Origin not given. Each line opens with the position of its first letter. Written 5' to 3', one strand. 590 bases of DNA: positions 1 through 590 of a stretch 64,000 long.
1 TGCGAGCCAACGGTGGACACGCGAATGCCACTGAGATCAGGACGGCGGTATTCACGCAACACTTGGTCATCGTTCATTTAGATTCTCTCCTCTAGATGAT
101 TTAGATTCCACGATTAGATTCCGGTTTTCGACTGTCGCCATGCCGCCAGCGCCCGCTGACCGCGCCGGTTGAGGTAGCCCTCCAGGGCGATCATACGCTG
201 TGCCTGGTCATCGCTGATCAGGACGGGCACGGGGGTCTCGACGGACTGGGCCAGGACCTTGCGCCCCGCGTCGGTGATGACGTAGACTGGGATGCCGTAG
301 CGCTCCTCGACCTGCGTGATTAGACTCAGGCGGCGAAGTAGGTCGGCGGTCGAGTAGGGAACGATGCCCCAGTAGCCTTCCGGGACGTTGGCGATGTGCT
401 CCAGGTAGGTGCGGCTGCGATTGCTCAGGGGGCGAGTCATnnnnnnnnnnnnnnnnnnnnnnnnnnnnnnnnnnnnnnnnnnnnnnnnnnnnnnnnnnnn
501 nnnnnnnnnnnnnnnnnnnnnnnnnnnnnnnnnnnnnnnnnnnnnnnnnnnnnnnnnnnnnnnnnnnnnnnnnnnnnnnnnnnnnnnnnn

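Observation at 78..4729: Twenty co-oriented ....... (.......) motifs saturate the first 4.7 kb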

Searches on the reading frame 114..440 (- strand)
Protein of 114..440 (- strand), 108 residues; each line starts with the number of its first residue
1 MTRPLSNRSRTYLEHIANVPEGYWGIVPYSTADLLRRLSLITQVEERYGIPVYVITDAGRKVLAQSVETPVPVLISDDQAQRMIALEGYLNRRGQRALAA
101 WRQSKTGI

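Call 9: search_protein_families(library=pfam, proteins=[window:114-440:-], max_evalue=0.01)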
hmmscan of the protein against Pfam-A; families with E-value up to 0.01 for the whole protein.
window:114-440:- (108 aa): 0 families
